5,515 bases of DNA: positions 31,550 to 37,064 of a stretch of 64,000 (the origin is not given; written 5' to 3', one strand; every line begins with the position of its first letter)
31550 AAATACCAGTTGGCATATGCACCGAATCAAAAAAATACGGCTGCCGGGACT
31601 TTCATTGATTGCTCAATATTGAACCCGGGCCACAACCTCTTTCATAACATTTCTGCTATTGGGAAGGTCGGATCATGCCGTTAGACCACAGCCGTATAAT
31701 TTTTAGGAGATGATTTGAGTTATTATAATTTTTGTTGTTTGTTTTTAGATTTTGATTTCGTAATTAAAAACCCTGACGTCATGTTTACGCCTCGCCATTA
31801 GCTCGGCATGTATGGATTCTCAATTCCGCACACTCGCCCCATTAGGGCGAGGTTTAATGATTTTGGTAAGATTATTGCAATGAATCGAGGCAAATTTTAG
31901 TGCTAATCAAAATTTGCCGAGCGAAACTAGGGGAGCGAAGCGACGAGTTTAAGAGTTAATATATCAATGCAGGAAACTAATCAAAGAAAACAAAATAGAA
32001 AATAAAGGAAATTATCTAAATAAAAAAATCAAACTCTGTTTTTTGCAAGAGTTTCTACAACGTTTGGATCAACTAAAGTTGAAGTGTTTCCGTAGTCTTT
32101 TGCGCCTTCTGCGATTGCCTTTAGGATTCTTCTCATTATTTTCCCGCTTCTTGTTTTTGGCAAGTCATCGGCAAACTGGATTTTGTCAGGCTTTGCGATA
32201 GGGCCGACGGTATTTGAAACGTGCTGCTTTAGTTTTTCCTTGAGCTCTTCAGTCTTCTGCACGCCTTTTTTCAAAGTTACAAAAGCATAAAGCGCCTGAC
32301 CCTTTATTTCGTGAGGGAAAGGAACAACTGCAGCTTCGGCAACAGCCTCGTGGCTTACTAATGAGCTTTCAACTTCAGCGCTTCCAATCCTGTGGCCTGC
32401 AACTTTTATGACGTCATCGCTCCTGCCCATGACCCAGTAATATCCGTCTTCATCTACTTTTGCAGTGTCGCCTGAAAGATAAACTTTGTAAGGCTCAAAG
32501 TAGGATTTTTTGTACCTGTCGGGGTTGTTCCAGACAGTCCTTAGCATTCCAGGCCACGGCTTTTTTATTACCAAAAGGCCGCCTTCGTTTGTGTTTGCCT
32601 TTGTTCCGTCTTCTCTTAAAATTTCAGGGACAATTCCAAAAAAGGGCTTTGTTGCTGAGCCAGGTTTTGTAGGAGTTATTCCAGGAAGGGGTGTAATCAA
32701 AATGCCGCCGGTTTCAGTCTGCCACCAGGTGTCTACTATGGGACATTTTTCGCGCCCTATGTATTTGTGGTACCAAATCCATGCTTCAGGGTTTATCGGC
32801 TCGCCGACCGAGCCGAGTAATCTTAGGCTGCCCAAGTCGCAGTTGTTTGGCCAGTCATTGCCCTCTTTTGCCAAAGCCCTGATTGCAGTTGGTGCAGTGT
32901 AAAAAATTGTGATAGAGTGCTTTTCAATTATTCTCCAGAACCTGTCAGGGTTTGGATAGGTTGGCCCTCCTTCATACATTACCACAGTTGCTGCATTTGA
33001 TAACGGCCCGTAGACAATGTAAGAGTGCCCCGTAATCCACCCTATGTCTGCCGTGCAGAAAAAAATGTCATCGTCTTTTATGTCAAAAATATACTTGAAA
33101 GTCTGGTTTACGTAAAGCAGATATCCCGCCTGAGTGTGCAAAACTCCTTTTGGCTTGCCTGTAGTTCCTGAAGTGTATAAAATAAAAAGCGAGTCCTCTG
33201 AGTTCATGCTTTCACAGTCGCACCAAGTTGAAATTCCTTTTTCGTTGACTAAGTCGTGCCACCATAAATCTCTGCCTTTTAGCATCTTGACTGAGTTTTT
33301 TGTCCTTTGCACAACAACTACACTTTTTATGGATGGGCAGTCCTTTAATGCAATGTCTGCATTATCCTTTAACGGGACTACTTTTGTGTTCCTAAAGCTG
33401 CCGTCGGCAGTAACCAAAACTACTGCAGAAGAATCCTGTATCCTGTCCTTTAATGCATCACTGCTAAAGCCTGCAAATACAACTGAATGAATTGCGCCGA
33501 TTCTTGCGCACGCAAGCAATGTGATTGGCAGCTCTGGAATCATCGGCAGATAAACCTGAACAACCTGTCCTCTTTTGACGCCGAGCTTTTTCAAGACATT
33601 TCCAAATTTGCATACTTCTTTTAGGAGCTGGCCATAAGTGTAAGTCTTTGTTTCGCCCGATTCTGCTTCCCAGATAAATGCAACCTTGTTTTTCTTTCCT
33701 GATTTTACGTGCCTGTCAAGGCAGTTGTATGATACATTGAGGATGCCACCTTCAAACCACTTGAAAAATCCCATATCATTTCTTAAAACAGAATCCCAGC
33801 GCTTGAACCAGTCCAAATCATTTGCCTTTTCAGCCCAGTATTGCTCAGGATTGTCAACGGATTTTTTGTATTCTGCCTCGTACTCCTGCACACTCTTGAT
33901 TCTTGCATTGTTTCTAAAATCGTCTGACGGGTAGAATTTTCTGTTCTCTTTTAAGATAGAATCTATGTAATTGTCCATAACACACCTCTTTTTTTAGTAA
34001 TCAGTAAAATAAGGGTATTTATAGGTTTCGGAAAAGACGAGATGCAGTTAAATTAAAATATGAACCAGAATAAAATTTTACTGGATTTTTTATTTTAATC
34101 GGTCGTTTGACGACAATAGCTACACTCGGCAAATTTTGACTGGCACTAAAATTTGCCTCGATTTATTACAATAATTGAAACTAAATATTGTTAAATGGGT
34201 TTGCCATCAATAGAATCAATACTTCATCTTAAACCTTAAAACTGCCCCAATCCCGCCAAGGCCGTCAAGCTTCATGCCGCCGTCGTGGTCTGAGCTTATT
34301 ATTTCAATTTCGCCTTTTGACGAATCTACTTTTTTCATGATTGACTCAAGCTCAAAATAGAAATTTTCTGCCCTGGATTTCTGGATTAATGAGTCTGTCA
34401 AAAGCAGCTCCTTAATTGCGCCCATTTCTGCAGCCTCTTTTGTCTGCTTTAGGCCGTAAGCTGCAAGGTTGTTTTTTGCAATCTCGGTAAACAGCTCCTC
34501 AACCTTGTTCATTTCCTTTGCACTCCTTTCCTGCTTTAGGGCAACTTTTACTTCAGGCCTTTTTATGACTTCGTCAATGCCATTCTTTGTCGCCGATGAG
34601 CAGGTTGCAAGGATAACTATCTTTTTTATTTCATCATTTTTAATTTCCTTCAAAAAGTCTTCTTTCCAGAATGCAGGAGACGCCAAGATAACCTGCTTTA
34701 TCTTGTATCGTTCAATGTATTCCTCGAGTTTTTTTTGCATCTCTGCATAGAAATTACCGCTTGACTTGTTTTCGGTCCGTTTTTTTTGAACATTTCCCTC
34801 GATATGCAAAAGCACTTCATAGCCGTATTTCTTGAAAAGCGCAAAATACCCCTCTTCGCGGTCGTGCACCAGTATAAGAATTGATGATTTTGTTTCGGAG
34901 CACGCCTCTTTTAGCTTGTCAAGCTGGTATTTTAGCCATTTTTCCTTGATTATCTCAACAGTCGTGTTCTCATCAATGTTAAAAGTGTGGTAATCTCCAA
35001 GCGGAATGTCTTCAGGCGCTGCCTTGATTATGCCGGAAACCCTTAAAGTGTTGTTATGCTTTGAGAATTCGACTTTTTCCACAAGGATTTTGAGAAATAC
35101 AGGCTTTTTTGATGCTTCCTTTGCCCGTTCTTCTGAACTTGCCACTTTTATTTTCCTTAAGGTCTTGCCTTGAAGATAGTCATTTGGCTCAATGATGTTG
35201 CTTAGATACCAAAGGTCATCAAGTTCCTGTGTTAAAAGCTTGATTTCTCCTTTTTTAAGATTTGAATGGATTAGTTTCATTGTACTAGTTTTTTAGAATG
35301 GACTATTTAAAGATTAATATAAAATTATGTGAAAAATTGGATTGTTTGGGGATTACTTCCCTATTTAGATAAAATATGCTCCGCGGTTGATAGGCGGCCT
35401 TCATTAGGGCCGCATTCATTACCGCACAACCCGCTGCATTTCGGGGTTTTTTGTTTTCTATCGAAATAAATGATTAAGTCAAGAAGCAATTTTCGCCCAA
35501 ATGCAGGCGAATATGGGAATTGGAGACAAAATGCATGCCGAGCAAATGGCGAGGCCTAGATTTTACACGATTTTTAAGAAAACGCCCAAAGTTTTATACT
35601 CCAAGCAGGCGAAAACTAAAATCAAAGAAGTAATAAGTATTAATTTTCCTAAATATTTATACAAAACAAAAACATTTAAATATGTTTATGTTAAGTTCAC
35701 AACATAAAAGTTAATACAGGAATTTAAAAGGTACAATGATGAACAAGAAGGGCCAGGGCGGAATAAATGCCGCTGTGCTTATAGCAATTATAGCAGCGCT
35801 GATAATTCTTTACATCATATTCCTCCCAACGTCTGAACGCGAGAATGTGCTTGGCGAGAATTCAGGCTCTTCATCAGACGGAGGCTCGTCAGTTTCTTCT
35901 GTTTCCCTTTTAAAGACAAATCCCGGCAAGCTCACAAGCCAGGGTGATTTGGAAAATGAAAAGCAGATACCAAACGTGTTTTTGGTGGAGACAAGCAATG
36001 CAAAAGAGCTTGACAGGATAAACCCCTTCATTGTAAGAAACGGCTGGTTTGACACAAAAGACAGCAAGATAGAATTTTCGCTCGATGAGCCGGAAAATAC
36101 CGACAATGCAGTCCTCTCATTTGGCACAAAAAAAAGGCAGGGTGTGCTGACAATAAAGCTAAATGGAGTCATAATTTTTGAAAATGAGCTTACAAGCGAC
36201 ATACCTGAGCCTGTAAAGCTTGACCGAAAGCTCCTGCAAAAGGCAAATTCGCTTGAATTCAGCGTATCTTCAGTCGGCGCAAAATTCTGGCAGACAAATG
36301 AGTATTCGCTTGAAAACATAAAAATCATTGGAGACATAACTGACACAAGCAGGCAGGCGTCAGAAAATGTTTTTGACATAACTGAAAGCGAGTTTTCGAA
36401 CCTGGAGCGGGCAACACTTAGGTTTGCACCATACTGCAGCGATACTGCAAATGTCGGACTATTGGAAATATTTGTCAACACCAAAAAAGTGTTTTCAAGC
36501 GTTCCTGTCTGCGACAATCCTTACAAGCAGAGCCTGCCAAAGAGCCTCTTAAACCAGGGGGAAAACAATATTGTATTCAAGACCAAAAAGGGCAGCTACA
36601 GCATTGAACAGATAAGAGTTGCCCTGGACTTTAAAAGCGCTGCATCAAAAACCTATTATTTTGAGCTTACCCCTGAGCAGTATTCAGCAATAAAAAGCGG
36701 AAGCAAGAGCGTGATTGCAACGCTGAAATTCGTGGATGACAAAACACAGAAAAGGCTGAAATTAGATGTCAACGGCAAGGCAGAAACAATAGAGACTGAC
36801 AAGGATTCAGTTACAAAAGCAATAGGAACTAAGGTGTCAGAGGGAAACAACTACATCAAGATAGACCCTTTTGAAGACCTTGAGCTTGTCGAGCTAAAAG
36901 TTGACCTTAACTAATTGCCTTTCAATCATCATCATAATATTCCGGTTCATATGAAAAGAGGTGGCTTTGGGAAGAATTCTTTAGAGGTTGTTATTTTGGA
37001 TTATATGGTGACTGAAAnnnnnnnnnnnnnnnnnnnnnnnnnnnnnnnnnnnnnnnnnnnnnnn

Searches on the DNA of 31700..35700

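Call 104: search_rna_families(source=window, start=31700, end=35700, threshold=evalue, max_evalue=1)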
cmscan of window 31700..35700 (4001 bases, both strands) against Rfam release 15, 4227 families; matches with E-value up to 1: 1.
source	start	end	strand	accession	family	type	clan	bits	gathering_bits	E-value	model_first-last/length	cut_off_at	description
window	35046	35139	+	RF02480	GlsR14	Gene; snRNA; snoRNA; CD-box;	-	19.2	90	0.29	1-68/68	no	Small nucleolar RNA GlsR14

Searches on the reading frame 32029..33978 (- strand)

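Call 15: search_protein_families(library=pfam, proteins=[window:32029-33978:-])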
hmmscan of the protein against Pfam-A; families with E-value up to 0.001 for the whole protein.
window:32029-33978:- (649 aa): 3 families
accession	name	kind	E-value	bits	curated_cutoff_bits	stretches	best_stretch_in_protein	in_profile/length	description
PF00501.34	AMP-binding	-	3.2e-83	280.1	29.9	1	93-475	6-378/384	AMP-binding enzyme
PF13193.12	AMP-binding_C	-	1.5e-27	96.7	24.5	1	535-613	1-76/76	AMP-binding enzyme C-terminal domain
PF16177.11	ACAS_N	-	9.2e-20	70.7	27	1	33-86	1-55/55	Acetyl-coenzyme A synthetase N-terminus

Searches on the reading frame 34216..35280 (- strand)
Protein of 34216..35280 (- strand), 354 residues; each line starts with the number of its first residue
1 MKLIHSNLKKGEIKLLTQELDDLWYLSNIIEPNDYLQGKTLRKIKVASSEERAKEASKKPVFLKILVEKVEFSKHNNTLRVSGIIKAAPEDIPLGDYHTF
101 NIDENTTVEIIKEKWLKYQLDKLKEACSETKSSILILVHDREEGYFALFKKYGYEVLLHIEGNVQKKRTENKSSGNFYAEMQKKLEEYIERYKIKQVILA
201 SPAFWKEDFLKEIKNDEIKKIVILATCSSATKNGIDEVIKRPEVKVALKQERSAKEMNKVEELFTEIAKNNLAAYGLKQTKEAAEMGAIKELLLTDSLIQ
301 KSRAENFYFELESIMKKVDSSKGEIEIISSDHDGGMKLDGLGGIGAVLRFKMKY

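Call 15: search_protein_families(library=pfam, proteins=[window:34216-35280:-])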
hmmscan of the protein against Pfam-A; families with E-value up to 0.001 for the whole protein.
window:34216-35280:- (354 aa): 3 families
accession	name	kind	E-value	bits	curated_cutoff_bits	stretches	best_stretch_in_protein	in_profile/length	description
PF03463.20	eRF1_1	-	1.7e-32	112.4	23.8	1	1-127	1-123/123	eRF1 domain 1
PF03465.20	eRF1_3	-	1.3e-23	83.9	25.8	1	254-352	2-106/106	eRF1 domain 3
PF03464.20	eRF1_2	-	2.9e-10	41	27.1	1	136-245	4-128/133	eRF1 domain 2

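Call 71: find_encoding_contigs(protein=window:34216-35280:-, flank=3000, max_places=10)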
Protein window:34216-35280:- (354 aa): 8 contigs read that carry it; 8 places shown.
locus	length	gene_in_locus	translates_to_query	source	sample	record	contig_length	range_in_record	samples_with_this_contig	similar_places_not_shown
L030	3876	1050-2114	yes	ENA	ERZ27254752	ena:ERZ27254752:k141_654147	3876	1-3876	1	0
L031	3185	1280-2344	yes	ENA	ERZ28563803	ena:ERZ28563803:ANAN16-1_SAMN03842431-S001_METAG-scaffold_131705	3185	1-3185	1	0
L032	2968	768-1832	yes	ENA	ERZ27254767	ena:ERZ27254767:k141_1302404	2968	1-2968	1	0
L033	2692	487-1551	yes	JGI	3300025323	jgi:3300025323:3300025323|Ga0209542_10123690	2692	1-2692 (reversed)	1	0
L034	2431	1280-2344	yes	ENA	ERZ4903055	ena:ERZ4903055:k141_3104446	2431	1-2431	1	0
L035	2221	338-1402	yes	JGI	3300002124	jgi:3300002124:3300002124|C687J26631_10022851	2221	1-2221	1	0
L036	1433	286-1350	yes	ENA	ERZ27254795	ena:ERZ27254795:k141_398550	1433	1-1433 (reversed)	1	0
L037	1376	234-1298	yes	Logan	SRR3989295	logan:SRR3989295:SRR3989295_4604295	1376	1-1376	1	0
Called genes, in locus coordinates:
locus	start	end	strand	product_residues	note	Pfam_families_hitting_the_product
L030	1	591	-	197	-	?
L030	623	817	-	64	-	-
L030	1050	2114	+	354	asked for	PF26356:Pelota_N, PF03464:eRF1_2, PF03465:eRF1_3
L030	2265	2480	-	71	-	-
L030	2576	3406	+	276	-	-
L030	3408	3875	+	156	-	?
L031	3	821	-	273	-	?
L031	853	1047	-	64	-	-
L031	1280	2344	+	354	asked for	PF26356:Pelota_N, PF03464:eRF1_2, PF03465:eRF1_3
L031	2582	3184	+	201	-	?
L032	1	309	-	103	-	?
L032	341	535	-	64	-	-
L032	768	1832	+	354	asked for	PF26356:Pelota_N, PF03464:eRF1_2, PF03465:eRF1_3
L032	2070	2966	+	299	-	?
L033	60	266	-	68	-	-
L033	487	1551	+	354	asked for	PF26356:Pelota_N, PF03464:eRF1_2, PF03465:eRF1_3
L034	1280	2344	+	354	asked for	PF26356:Pelota_N, PF03464:eRF1_2, PF03465:eRF1_3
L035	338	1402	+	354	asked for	PF26356:Pelota_N, PF03464:eRF1_2, PF03465:eRF1_3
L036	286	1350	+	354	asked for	PF26356:Pelota_N, PF03464:eRF1_2, PF03465:eRF1_3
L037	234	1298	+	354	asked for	PF26356:Pelota_N, PF03464:eRF1_2, PF03465:eRF1_3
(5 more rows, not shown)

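Call 77: find_homologous_proteins(query=window:34216-35280:-, max_evalue=1e-40)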
Query window:34216-35280:- (354 aa): 1347 proteins with E <= 1e-40 among 7284 candidates; the best 120 are listed.
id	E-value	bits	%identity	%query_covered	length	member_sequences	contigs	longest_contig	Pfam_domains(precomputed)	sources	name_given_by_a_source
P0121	3.1e-175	600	76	100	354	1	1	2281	PF03465.21,PF03464.21,PF26356.1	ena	-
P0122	6.1e-173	593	76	100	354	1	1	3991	PF03465.21,PF03464.21,PF26356.1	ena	-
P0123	1.9e-172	591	74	100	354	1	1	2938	PF03465.21,PF03464.21,PF26356.1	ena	-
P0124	2.6e-172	591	76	100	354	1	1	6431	PF03465.21,PF03464.21,PF26356.1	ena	-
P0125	1.9e-171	588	76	100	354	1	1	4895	PF03465.21,PF03464.21,PF26356.1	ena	-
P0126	1.9e-171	588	76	100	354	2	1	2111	PF03465.21,PF03464.21,PF26356.1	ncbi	-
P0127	3.8e-171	587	75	100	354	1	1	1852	PF03465.21,PF03464.21,PF26356.1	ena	-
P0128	5.3e-171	586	76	100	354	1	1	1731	PF03465.21,PF03464.21,PF26356.1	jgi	-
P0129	6.5e-171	586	76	100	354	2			PF03465.21,PF03464.21,PF26356.1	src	-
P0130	6.5e-171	586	74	100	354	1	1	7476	PF03465.21,PF03464.21,PF26356.1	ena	-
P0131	1.3e-170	585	75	100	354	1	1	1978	PF03465.21,PF03464.21,PF26356.1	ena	-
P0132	3.3e-170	584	75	100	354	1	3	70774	PF03465.21,PF03464.21,PF26356.1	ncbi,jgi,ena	-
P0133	6.9e-170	583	75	100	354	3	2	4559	PF03465.21,PF03464.21,PF26356.1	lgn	-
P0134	1.0e-169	582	74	100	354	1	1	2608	PF03465.21,PF03464.21,PF26356.1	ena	-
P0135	1.2e-169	582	74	100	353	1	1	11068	PF03465.21,PF03464.21,PF26356.1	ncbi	-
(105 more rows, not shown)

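Call 78: find_encoding_contigs(protein=P0132, flank=10000, max_places=2)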
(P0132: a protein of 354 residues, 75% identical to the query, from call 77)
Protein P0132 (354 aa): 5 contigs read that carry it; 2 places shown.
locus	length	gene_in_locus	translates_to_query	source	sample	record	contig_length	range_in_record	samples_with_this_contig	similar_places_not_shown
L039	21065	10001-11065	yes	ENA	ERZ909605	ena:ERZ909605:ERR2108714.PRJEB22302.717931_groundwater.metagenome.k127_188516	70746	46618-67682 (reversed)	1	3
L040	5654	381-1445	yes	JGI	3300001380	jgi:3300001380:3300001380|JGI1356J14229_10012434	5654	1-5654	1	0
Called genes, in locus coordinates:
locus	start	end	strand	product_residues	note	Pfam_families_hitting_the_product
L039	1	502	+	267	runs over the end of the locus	-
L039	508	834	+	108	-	-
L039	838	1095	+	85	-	-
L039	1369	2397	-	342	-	-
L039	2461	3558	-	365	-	-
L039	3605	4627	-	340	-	-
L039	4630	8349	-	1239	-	PF01832:Glucosaminidase, PF13406:SLT_2 (faint), PF01832:Glucosaminidase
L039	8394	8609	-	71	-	-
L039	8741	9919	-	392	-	-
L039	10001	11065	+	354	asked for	PF26356:Pelota_N, PF03464:eRF1_2, PF03465:eRF1_3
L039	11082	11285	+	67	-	-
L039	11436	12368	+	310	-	-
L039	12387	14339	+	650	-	PF16177:ACAS_N, PF00501:AMP-binding, PF13193:AMP-binding_C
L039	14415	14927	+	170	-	PF01202:SKI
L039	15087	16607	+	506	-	PF01409:tRNA-synt_2d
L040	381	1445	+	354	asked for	PF26356:Pelota_N, PF03464:eRF1_2, PF03465:eRF1_3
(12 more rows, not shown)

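Call 79: find_encoding_contigs(protein=P0124, flank=10000, max_places=2)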
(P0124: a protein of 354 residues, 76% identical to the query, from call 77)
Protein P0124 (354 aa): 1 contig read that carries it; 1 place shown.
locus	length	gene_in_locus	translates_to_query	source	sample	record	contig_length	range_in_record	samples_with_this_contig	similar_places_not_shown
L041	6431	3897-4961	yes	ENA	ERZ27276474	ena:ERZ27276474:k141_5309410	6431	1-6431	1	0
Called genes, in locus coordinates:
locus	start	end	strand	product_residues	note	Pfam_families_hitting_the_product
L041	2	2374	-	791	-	?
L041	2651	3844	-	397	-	-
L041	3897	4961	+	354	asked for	PF26356:Pelota_N, PF03464:eRF1_2, PF03465:eRF1_3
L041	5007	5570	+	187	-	-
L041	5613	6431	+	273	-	?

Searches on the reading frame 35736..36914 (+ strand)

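Call 15: search_protein_families(library=pfam, proteins=[window:35736-36914:+])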
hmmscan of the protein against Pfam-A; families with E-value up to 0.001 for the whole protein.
window:35736-36914:+ (392 aa): 1 family
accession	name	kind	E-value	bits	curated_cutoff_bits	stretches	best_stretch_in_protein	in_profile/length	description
PF14683.12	CBM-like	-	0.00071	19.9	27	0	77-176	27-123/160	Polysaccharide lyase family 4, domain III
